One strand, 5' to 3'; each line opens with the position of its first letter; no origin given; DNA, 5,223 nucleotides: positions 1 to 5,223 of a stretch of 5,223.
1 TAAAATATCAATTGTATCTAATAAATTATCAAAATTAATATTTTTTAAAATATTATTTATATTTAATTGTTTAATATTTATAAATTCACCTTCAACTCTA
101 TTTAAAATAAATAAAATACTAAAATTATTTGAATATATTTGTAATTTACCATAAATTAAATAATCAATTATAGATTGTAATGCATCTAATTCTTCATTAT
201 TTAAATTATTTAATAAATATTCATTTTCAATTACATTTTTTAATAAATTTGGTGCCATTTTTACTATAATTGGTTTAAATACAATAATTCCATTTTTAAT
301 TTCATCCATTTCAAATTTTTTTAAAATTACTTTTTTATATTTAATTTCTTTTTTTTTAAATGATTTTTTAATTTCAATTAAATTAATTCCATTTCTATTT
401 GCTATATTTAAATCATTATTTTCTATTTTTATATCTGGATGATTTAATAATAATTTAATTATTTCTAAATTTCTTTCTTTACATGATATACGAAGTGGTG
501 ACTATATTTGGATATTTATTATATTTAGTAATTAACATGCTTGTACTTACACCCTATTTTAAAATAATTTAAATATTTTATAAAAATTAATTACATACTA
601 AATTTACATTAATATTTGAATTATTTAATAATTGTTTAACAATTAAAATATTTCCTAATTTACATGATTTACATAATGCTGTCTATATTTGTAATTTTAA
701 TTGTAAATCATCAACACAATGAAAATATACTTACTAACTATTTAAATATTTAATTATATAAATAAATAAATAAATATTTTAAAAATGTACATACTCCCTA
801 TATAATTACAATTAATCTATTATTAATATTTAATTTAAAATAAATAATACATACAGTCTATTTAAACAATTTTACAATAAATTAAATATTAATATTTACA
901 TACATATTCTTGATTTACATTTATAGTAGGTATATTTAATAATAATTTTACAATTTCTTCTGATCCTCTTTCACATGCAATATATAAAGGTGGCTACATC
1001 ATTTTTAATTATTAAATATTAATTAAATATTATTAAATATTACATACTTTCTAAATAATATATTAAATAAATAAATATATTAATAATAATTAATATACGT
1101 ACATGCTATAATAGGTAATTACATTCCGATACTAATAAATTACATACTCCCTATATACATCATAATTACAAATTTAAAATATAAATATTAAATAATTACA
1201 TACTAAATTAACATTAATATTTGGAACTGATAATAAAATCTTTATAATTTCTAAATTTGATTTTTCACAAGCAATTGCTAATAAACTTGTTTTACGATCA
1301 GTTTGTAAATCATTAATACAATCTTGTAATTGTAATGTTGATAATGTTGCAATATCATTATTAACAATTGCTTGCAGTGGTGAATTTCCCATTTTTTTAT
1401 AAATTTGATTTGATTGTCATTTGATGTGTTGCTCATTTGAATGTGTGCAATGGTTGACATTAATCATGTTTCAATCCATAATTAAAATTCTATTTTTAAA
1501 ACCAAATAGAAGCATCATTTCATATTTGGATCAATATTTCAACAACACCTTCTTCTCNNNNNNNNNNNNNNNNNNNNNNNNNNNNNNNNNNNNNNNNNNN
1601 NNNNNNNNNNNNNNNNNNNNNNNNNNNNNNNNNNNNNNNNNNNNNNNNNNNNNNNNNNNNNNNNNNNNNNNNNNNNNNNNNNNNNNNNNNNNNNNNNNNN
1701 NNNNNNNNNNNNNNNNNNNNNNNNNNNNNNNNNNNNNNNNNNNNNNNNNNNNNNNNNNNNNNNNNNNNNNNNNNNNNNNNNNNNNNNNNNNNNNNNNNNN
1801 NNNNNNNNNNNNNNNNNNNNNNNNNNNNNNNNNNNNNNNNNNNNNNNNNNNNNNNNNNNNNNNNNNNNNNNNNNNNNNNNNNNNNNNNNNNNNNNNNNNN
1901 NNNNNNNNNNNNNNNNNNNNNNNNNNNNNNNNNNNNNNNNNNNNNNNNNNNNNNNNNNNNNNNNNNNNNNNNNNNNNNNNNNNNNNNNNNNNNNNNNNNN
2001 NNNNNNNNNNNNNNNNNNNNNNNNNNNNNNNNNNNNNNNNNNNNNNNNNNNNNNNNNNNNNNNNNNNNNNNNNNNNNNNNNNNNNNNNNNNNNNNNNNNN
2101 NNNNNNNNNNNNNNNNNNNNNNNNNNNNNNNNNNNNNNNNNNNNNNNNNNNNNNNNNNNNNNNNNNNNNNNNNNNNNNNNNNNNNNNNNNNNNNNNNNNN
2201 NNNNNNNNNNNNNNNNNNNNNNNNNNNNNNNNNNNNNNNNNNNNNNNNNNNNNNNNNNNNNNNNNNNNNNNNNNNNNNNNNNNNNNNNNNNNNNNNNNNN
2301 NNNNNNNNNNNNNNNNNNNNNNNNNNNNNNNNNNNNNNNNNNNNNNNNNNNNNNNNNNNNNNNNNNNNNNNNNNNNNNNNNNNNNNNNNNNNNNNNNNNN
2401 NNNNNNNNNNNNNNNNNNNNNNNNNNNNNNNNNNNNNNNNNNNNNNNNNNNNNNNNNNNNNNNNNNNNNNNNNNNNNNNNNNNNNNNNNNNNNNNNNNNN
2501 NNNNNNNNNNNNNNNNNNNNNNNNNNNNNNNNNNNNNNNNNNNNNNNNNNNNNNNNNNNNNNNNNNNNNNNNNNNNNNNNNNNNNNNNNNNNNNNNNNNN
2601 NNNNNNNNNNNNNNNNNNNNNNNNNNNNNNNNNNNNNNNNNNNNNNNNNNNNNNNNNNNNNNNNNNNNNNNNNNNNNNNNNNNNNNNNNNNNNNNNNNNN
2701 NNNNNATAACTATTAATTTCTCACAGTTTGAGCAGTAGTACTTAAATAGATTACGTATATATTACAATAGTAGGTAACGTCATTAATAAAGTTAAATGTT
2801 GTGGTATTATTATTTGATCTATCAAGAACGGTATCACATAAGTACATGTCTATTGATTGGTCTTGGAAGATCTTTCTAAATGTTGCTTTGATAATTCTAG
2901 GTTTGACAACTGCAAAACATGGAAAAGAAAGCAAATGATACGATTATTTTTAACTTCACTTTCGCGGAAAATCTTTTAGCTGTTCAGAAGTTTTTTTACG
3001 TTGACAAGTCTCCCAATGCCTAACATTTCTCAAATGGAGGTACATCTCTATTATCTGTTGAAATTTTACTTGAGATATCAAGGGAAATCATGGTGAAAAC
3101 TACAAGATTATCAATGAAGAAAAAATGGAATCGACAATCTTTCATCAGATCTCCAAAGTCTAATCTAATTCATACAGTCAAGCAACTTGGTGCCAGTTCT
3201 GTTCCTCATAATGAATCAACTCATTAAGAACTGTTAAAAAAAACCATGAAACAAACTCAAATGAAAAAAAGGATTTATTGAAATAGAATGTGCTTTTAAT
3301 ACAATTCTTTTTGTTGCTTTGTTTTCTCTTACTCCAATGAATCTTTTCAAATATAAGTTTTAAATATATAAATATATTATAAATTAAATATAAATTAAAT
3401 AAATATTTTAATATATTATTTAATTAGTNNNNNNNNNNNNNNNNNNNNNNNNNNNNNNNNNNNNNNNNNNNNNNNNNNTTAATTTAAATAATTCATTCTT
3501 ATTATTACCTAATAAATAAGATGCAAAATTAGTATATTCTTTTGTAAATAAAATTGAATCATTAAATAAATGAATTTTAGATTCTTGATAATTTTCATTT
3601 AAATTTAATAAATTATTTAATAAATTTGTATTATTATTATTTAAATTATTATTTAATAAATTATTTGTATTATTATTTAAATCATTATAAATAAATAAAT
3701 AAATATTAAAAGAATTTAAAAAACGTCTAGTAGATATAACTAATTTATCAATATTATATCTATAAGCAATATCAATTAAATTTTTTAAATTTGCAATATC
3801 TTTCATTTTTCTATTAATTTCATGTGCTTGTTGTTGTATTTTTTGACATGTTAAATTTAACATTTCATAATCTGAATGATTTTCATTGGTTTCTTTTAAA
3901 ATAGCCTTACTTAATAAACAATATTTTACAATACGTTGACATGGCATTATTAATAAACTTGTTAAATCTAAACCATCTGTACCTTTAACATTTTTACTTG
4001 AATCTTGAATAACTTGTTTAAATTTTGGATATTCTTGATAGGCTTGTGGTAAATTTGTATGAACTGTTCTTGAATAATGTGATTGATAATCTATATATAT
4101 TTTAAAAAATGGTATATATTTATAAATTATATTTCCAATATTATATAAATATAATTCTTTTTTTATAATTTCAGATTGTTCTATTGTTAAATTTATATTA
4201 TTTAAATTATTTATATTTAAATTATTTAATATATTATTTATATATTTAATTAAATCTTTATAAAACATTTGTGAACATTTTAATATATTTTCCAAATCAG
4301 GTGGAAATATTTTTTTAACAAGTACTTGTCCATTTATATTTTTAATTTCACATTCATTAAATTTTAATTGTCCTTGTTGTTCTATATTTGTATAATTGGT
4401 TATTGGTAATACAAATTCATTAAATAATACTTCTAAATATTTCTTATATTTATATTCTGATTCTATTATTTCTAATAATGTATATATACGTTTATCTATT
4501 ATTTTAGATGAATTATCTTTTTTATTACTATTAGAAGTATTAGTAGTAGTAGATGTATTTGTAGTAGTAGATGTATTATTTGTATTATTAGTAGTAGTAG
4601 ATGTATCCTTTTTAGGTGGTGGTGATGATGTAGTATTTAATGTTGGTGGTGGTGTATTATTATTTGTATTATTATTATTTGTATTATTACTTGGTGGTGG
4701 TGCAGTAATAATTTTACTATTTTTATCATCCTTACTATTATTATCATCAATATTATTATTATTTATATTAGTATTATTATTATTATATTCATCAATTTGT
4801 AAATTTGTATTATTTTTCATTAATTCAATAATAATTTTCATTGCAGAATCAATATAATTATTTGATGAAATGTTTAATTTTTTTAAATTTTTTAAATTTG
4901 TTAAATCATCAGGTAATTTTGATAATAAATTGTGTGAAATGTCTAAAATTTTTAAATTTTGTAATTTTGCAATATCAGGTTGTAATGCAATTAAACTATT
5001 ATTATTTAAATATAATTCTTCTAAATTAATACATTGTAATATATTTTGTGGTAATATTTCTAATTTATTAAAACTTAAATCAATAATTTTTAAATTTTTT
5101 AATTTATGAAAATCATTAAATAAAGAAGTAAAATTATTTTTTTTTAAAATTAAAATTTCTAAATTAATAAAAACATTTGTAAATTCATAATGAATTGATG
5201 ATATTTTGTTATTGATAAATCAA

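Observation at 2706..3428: GC-elevated 723-bp contig island between two gaps, with frame-shifted ORF fragments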

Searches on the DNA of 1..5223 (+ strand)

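Call 5: search_rna_families(source=window, threshold=evalue, max_evalue=10)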
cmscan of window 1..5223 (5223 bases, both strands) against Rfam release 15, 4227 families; matches with E-value up to 10: 2.
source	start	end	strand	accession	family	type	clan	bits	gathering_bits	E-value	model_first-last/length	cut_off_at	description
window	3084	3153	-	RF00071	SNORD73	Gene; snRNA; snoRNA; CD-box;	-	24.2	42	0.86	1-72/72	no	Small nucleolar RNA SNORD73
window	3260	3318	-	RF01089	PK-repBA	Cis-reg;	-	15.6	45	7.7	1-124/124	no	Pseudoknot of the regulatory region of the repBA gene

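Call 11: search_dna_similar(query=window:2706-3360:+, collection=plasmids, mode=distant, max_evalue=0.01)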
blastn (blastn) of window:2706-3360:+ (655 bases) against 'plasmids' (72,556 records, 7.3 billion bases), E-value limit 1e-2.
No match.

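Call 12: search_dna_similar(query=window:2706-3360:+, collection=phages, mode=distant, max_evalue=0.01)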
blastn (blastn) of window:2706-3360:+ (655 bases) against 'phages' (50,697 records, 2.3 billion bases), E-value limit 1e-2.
No match.
